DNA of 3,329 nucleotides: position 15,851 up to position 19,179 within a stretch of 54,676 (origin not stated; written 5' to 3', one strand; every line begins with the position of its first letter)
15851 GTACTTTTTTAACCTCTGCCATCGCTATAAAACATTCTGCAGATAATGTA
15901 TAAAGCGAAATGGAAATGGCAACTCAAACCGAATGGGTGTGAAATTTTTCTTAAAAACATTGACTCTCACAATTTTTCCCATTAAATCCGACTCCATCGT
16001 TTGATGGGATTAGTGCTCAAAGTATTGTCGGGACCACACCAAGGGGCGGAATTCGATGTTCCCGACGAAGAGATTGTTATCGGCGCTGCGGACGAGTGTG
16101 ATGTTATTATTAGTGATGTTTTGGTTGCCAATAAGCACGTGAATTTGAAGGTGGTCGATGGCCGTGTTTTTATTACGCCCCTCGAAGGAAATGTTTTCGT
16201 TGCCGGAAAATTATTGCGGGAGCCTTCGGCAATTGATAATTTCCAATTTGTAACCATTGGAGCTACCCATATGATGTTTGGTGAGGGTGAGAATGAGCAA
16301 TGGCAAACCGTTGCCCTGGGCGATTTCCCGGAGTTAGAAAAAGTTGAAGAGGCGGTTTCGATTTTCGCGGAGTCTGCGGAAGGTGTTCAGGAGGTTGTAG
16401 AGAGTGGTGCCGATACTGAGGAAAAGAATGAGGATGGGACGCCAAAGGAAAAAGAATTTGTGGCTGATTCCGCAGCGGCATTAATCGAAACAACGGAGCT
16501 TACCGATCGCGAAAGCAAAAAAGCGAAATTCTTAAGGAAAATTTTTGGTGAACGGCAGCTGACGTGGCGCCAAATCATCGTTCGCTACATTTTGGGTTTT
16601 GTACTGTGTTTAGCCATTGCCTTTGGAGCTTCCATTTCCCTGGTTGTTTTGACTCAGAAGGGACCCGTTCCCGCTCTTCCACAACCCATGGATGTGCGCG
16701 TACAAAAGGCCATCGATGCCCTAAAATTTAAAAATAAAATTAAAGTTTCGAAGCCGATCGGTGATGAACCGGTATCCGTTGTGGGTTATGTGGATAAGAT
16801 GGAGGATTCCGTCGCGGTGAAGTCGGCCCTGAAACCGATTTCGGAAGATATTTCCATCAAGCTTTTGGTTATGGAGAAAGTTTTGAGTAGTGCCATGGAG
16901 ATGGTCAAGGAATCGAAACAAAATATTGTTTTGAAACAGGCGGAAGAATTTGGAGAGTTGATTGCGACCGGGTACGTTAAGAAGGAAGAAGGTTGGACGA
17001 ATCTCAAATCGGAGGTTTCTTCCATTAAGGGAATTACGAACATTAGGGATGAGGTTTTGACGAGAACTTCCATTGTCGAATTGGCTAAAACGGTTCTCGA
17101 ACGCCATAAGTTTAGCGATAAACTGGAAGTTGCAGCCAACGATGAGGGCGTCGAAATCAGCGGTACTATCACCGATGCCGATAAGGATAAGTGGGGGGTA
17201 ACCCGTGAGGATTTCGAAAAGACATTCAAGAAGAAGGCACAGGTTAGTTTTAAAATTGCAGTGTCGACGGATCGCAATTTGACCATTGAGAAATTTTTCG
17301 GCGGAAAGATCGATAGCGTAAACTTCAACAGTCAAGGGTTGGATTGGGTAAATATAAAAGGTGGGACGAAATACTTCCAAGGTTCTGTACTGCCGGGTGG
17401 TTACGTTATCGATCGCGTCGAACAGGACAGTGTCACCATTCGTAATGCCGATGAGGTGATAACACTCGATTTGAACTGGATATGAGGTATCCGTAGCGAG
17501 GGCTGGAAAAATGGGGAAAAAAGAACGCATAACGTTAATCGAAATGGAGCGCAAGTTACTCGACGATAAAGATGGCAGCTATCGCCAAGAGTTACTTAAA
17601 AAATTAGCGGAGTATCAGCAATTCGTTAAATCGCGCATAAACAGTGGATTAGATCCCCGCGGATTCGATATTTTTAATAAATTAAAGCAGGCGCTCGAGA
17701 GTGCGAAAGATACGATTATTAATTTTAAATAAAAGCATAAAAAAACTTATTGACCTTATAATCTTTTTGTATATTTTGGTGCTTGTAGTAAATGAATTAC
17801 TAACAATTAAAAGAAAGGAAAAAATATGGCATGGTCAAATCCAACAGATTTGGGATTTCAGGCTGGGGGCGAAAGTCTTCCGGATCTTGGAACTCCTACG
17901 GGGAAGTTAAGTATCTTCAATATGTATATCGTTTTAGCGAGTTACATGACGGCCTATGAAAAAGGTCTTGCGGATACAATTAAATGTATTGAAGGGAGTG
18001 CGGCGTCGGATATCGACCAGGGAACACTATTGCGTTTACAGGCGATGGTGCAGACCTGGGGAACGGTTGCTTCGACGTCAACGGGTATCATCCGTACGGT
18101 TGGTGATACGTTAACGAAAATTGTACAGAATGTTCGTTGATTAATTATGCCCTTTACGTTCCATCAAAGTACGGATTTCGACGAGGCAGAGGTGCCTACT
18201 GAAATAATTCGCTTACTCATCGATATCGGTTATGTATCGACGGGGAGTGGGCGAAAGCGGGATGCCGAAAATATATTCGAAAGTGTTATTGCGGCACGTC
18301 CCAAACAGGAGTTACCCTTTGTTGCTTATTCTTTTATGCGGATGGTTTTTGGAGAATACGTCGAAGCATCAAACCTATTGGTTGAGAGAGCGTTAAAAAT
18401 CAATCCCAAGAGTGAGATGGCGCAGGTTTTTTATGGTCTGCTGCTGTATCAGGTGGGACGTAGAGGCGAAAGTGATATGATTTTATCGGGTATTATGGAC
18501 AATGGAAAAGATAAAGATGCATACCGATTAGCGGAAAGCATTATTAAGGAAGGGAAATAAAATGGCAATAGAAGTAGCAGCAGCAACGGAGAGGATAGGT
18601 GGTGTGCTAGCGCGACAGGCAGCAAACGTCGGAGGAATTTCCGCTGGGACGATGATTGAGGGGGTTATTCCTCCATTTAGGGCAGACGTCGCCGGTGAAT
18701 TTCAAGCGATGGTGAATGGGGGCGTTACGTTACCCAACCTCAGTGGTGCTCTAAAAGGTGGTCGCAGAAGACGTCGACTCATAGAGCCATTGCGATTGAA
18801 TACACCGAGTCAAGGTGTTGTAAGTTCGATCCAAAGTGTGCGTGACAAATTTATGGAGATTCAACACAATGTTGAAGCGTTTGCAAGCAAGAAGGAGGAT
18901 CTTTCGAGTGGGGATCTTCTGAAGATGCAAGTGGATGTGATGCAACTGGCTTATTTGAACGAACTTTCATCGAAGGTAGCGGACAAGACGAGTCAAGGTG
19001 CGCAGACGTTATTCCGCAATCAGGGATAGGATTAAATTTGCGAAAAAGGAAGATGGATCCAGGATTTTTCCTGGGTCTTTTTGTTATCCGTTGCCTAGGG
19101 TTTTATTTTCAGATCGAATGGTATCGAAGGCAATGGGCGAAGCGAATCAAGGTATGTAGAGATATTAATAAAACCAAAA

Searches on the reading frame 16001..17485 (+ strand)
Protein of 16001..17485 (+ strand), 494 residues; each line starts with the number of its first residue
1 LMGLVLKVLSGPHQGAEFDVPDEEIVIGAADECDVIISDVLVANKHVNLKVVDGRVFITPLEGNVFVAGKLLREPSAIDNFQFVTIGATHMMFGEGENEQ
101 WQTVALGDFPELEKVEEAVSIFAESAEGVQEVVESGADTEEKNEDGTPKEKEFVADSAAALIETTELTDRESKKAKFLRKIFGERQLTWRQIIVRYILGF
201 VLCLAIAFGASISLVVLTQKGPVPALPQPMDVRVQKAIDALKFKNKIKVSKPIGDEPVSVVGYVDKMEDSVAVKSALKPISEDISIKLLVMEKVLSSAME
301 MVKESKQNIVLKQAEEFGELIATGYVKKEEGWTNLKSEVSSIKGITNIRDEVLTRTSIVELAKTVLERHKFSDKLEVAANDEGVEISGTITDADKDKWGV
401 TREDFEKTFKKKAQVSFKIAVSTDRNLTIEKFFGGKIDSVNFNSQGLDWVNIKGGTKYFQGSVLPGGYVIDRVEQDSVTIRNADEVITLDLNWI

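Call 75: search_protein_families(library=pfam, max_evalue=0.000001, proteins=[window:16001-17485:+])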
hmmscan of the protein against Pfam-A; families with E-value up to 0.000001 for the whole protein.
window:16001-17485:+ (494 aa): 1 family
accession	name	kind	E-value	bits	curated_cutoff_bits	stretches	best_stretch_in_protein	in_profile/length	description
PF16697.10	Yop-YscD_cpl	-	2.7e-15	56.8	33.2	1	7-95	1-92/94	Inner membrane component of T3SS, cytoplasmic domain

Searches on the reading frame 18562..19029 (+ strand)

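Call 75: search_protein_families(library=pfam, max_evalue=0.000001, proteins=[window:18562-19029:+])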
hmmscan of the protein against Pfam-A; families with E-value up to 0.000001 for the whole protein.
window:18562-19029:+ (155 aa): 1 family
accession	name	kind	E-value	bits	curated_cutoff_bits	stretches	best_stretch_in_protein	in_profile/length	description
PF17001.10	T3SS_basalb_I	-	5.5e-07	30.4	32.4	1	75-154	14-94/94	Type III secretion basal body protein I, YscI, HrpB, PscI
